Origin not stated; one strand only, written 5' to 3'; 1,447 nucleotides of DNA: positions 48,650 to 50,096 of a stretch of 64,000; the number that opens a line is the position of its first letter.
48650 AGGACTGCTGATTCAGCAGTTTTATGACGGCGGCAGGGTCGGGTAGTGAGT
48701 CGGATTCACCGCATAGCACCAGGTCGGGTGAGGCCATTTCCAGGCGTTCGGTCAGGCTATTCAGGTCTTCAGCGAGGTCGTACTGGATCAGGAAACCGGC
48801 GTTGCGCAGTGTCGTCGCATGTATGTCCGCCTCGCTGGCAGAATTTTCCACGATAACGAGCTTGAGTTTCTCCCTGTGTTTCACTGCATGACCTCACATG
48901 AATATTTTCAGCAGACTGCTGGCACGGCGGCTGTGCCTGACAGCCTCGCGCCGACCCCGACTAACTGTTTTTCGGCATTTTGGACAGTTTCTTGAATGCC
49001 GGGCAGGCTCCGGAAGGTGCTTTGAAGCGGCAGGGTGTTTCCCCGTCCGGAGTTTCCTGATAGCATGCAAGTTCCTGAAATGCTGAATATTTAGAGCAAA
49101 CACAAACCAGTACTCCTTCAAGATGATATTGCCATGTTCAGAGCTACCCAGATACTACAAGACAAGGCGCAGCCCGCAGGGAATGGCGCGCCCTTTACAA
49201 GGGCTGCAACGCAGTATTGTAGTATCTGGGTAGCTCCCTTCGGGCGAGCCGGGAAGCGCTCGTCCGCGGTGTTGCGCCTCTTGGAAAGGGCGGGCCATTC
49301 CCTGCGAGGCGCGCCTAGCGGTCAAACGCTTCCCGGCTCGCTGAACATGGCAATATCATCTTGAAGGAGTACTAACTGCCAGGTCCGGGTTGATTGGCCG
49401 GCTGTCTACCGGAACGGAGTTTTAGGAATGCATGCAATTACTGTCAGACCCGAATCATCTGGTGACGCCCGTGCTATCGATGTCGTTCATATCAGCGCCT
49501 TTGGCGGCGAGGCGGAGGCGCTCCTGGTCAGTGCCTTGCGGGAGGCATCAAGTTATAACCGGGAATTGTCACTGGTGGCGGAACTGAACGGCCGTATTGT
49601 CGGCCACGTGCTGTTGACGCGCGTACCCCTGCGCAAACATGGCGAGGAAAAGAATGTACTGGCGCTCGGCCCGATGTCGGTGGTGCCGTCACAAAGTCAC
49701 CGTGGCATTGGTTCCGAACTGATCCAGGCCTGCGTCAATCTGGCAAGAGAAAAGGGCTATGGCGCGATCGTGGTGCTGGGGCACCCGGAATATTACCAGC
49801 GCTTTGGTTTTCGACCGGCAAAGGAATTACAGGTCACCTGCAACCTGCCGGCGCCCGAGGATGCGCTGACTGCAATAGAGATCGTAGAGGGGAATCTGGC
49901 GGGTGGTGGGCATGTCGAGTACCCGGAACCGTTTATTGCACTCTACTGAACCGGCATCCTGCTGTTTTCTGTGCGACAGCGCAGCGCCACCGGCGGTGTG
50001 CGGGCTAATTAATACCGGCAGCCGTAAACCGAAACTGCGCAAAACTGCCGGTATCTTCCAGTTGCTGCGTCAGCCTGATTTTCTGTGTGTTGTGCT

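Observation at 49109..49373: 265-bp element built from three perfectly nested inverted repeats (33-, 19- and 14-bp arms): MITE or structured non-coding RNA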

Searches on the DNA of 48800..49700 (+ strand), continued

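Call 83: search_with_rna_model(model_id=R1, sources=[L101, L102, L103, L104, L105, L106, L107, L108, L109, L110, L111, L112, L113, L114, L115, L116], max_evalue=0.01)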
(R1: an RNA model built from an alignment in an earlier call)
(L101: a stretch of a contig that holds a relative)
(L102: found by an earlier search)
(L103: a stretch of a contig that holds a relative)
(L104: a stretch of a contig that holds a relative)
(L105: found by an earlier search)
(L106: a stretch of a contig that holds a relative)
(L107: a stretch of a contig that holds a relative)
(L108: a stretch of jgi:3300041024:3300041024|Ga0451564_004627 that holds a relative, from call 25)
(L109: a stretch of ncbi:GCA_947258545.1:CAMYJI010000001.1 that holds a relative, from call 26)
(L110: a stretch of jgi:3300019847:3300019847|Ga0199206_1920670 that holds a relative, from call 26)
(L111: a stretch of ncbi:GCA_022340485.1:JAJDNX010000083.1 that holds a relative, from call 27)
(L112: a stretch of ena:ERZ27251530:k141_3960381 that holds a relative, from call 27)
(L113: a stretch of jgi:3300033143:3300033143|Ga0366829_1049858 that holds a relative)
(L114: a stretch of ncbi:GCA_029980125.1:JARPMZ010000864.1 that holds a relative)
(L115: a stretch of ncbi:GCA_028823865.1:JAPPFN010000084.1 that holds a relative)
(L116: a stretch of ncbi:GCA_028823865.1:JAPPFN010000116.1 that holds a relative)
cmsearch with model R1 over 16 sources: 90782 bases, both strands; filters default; matches with E-value up to 0.01: 17.
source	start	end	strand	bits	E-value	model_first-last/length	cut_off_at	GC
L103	1405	1502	+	96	2.5e-18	1-97/97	no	0.67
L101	931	1028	+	93.8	7.2e-18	1-97/97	no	0.67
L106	2298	2393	-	90.1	4.6e-17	1-97/97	no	0.57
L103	1510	1607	-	89.5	6.1e-17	1-97/97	no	0.6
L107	8450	8547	+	85.7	3.9e-16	1-97/97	no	0.63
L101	1036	1133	-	85.2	5.1e-16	1-97/97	no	0.61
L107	8555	8652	-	84.9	5.9e-16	1-97/97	no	0.67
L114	3006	3103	+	82.5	1.9e-15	1-97/97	no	0.58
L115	3008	3103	+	82.3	2.1e-15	1-97/97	no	0.66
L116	3008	3103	+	82.3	2.1e-15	1-97/97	no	0.66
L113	3038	3133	+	80.7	4.7e-15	1-97/97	no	0.54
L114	3111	3210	-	76.3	4.1e-14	1-97/97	no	0.69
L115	3111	3207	-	69.6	1.1e-12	1-97/97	no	0.76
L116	3111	3207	-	69.6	1.1e-12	1-97/97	no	0.76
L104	1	75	-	57.6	4.3e-10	1-74/97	3'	0.6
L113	3141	3286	-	52.9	4.3e-09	1-97/97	no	0.64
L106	2190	2290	+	52.4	5.5e-09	1-97/97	no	0.56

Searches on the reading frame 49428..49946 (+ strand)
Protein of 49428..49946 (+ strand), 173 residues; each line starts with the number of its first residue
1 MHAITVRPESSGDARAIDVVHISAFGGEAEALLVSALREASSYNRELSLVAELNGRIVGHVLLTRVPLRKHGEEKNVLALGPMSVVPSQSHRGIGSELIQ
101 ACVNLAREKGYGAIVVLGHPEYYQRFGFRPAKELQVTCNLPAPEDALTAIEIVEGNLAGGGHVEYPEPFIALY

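Call 24: find_homologous_proteins(query=window:49428-49946:+)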
Query window:49428-49946:+ (173 aa): 1101 proteins with E <= 0.001 among 1403 candidates; the best 120 are listed.
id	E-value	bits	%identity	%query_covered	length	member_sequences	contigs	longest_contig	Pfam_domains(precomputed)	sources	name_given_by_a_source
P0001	2.4e-107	374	100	100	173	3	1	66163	PF13673.14,PF09390.18,PF13508.14,PF13527.14,PF00583.32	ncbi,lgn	ncbi:MAG: N-acetyltransferase [Pseudomonadota bacterium]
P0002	1.7e-92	326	87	100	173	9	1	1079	PF13508.14,PF13527.14,PF00583.32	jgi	-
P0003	4.3e-92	324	84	100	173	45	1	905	PF13673.14,PF13508.14,PF13527.14,PF00583.32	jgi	-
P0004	9.6e-92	323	86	100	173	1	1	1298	PF13508.14,PF13527.14,PF00583.32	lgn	-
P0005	1.8e-91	322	86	100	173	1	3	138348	PF13508.14,PF13527.14,PF00583.32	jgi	jgi:putative acetyltransferase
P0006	1.8e-91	322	86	100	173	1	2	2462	PF13508.14,PF13527.14,PF00583.32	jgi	jgi:putative acetyltransferase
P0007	3.6e-91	321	86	100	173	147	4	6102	PF13508.14,PF13527.14,PF00583.32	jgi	jgi:putative acetyltransferase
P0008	3.7e-91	321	85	100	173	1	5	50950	PF13673.14,PF13508.14,PF13527.14,PF00583.32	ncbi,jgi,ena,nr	ncbi:MAG: N-acetyltransferase [Gammaproteobacteria bacterium]|jgi:putative acetyltransferase|nr:N-ac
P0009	5.4e-91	321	85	100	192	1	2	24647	PF13673.14,PF13508.14,PF13527.14,PF00583.32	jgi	jgi:putative acetyltransferase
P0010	5.4e-91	321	85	100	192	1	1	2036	PF13673.14,PF13508.14,PF13527.14,PF00583.32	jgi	jgi:putative acetyltransferase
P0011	6.2e-91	320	85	100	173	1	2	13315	PF13508.14,PF13527.14,PF00583.32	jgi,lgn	jgi:putative acetyltransferase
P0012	6.7e-91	320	84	100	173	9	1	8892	PF13508.14,PF13527.14,PF00583.32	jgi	jgi:putative acetyltransferase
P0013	6.8e-91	320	85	100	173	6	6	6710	PF09390.18,PF13508.14,PF13527.14,PF00583.32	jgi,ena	jgi:putative acetyltransferase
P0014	7.0e-91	320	85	100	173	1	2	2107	PF13508.14,PF13527.14,PF00583.32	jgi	jgi:putative acetyltransferase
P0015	8.0e-91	320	85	100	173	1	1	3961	PF13508.14,PF13527.14,PF00583.32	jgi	jgi:putative acetyltransferase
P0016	1.7e-90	319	86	100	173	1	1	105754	PF13508.14,PF13527.14,PF00583.32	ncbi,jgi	-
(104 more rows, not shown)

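Call 25: find_encoding_contigs(protein=P0005, flank=4000, max_places=2)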
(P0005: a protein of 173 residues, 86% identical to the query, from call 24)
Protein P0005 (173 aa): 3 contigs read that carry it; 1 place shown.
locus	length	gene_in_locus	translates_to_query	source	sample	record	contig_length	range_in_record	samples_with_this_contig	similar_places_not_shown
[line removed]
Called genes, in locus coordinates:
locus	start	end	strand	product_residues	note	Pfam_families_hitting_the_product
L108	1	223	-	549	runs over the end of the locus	PF00672:HAMP, PF00211:Guanylate_cyc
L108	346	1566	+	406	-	PF06245:DUF1015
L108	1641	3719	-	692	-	PF00990:GGDEF, PF00563:EAL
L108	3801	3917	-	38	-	-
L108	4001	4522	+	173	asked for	PF13527:Acetyltransf_9, PF00583:Acetyltransf_1, PF13508:Acetyltransf_7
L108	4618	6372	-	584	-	PF27104:FimW_N, PF27125:FimW_C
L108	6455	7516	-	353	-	PF04055:Radical_SAM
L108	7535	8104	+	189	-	PF08207:EFP_N, PF01132:EFP, PF09285:Elong-fact-P_C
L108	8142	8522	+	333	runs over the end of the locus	PF00152:tRNA-synt_2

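Call 26: find_encoding_contigs(protein=P0016, flank=4000, max_places=2)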
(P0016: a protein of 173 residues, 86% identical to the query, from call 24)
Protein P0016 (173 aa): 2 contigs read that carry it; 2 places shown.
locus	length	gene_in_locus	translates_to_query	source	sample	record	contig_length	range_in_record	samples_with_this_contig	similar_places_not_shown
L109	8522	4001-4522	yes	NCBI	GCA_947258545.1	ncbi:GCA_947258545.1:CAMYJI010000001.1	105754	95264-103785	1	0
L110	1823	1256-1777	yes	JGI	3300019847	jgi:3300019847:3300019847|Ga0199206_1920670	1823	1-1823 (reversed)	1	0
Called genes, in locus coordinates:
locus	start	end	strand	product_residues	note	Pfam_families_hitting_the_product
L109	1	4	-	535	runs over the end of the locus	PF00672:HAMP, PF00211:Guanylate_cyc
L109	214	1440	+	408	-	PF06245:DUF1015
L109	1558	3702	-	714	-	PF13188:PAS_8 (weak), PF00990:GGDEF, PF00563:EAL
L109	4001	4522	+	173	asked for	PF13527:Acetyltransf_9, PF00583:Acetyltransf_1, PF13508:Acetyltransf_7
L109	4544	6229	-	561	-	PF27104:FimW_N, PF27125:FimW_C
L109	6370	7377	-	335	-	PF04055:Radical_SAM (weak)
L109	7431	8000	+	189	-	PF08207:EFP_N, PF01132:EFP, PF09285:Elong-fact-P_C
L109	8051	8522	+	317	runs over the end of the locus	PF00152:tRNA-synt_2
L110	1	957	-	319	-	?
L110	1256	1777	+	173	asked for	PF13527:Acetyltransf_9, PF00583:Acetyltransf_1, PF13508:Acetyltransf_7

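Call 27: find_encoding_contigs(protein=P0008, flank=4000, max_places=2)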
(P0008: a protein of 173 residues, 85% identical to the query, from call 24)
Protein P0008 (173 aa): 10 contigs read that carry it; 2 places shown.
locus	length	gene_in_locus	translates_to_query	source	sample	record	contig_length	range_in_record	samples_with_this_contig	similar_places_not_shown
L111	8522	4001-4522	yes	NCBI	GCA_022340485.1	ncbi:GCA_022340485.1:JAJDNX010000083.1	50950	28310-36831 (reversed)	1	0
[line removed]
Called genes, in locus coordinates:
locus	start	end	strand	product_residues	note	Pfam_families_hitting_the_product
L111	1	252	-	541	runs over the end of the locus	PF00672:HAMP, PF00211:Guanylate_cyc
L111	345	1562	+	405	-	PF06245:DUF1015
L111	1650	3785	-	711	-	PF00990:GGDEF, PF00563:EAL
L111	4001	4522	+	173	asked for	PF13527:Acetyltransf_9, PF13673:Acetyltransf_10 (weak), PF00583:Acetyltransf_1, PF13508:Acetyltransf_7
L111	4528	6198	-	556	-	PF27104:FimW_N, PF27125:FimW_C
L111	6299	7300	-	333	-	-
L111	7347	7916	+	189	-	PF08207:EFP_N, PF01132:EFP, PF09285:Elong-fact-P_C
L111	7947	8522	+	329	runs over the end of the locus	PF00152:tRNA-synt_2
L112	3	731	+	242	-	?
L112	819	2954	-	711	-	PF00990:GGDEF, PF00563:EAL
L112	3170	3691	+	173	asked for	PF13527:Acetyltransf_9, PF13673:Acetyltransf_10 (weak), PF00583:Acetyltransf_1, PF13508:Acetyltransf_7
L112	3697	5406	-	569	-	PF27104:FimW_N, PF27125:FimW_C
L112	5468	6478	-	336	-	-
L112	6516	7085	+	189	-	PF08207:EFP_N, PF01132:EFP, PF09285:Elong-fact-P_C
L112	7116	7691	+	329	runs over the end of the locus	PF00152:tRNA-synt_2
